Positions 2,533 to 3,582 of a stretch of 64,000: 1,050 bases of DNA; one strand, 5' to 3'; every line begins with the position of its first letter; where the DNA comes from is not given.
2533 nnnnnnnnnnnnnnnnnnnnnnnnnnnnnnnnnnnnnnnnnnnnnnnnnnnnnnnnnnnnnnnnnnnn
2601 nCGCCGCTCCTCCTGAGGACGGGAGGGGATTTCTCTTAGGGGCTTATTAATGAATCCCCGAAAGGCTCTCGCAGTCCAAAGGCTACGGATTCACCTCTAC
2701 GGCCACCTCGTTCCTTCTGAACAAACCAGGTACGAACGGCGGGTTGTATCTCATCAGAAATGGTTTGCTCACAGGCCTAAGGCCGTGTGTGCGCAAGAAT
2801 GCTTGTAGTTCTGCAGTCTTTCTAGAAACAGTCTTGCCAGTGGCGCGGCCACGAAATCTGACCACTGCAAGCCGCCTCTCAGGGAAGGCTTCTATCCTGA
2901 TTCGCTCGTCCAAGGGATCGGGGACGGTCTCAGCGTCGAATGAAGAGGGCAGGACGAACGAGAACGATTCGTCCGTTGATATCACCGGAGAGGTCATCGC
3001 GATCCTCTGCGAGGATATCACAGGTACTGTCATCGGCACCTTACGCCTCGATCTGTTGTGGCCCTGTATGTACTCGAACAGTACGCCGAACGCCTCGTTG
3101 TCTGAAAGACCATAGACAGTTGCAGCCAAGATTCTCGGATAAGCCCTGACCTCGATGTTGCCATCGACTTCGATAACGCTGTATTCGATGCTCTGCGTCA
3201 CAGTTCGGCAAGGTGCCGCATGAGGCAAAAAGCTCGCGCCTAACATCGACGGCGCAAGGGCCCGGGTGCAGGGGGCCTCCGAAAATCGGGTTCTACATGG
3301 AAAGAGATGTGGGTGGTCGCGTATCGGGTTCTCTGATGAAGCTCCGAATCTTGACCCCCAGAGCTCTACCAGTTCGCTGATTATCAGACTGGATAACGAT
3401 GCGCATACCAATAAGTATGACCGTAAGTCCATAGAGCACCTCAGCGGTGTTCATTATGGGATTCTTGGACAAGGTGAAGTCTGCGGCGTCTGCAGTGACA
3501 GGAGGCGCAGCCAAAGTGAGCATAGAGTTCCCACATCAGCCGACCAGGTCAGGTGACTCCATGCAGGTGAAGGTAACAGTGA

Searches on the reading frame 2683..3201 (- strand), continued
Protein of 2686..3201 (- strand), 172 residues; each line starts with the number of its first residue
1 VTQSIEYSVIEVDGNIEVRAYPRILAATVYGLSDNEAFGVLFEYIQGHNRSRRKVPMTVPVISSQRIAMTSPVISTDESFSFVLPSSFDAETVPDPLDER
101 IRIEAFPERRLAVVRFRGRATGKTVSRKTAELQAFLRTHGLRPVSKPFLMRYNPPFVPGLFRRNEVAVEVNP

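Call 78: find_encoding_contigs(protein=P0139, flank=2500, max_places=1)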
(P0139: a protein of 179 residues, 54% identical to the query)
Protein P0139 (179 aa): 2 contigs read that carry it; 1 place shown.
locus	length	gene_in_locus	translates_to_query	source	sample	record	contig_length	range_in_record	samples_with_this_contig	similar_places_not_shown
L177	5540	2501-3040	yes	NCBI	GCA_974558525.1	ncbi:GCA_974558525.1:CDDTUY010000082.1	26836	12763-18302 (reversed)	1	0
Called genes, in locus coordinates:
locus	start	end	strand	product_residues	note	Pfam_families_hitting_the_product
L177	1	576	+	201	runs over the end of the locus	PF01022:HTH_5, PF12802:MarR_2 (faint), PF12840:HTH_20, PF13412:HTH_24 (weak), PF08279:HTH_11 (faint), PF21476:PF0610-like_N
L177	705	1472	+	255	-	PF18761:Heliorhodopsin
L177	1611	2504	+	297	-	PF04463:2-thiour_desulf, PF08349:DUF1722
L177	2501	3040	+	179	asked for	PF04832:SOUL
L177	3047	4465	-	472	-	PF00083:Sugar_tr, PF05977:MFS_3 (weak), PF07690:MFS_1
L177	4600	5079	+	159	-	PF01625:PMSR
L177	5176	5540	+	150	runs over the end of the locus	PF00881:Nitroreductase (weak), PF14512:TM1586_NiRdase (weak), PF00881:Nitroreductase, PF14512:TM1586_NiRdase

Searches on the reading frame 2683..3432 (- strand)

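Call 26: search_protein_families(library=pfam, proteins=[window:2683-3432:-], max_evalue=0.001)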
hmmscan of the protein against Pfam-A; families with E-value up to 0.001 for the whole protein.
window:2683-3432:- (249 aa): 1 family
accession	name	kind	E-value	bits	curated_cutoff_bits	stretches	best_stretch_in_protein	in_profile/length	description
PF04832.17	SOUL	-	1.1e-37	130.1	27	1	80-245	2-172/173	SOUL heme-binding protein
